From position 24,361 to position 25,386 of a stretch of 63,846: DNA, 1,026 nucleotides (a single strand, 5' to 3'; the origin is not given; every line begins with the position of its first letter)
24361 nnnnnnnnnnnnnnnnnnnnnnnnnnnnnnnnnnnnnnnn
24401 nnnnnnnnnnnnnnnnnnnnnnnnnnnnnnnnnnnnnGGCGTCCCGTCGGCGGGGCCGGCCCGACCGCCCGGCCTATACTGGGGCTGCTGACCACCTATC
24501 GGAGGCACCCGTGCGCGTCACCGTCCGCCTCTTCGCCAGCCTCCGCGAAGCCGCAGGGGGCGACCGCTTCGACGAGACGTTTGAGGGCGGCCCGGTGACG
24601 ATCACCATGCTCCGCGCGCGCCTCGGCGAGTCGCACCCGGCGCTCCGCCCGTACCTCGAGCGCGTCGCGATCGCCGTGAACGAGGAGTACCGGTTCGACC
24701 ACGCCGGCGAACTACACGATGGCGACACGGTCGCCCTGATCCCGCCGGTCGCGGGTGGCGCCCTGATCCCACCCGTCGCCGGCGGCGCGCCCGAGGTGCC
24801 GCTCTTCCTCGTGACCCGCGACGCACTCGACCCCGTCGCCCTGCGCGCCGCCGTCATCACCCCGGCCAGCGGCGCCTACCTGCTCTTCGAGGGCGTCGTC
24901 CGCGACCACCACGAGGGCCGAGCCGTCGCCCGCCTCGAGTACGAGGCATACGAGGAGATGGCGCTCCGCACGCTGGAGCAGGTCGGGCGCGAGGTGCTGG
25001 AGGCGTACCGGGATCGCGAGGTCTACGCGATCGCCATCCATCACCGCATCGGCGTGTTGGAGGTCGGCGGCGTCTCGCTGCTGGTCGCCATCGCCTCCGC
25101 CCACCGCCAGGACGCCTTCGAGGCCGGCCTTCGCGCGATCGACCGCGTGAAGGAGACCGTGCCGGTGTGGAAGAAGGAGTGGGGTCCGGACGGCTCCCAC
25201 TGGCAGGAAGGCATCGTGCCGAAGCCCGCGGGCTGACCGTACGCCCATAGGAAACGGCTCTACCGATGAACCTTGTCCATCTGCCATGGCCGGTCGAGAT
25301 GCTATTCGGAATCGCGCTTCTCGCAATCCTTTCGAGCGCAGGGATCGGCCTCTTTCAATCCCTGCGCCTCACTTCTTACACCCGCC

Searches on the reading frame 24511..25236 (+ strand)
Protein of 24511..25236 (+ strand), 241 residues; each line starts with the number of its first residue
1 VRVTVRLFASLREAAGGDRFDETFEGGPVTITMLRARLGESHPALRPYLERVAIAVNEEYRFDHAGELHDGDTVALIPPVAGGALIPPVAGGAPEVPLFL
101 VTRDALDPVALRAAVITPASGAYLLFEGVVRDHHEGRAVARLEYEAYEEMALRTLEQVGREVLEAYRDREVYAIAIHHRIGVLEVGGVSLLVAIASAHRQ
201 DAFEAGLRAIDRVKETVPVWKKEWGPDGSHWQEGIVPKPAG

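Call 45: search_protein_families(library=pfam, proteins=[window:24511-25236:+], max_evalue=0.001)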
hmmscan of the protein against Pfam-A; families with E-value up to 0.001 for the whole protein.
window:24511-25236:+ (241 aa): 2 families
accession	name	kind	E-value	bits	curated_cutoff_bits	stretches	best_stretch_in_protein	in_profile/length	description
PF02391.22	MoaE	-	7.8e-32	110.3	23.4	1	101-215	1-113/114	MoaE protein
PF02597.26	ThiS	-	7.9e-15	55.6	22.5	1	5-83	1-76/76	ThiS family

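Call 85: search_protein_families(library=ncbifam, proteins=[window:24511-25236:+], max_evalue=0.01)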
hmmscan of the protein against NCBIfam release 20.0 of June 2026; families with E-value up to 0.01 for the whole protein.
window:24511-25236:+ (241 aa): 6 families
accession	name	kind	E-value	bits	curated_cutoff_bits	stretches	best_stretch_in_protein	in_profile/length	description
NF011061.0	PRK14493.1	equivalog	6.5e-24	84.9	215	1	117-232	156-270/274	molybdopterin synthase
NF007959.0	PRK10678.1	equivalog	2e-18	66.4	175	1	120-233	28-138/150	molybdopterin synthase catalytic subunit MoaE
TIGR01682.1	moaD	equivalog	4.5e-15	56.2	66.15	1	3-83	1-80/80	molybdopterin converting factor subunit 1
TIGR01687.1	moaD_arch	subfamily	8.9e-10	38.9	49.5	1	3-83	1-88/88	MoaD family protein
NF041918.1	SAMP1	equivalog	2.2e-08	34.5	60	1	3-83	1-91/91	ubiquitin-like small modifier protein 1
NF008347.0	PRK11130.1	equivalog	0.00017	22.1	94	1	4-83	3-81/81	molybdopterin synthase sulfur carrier subunit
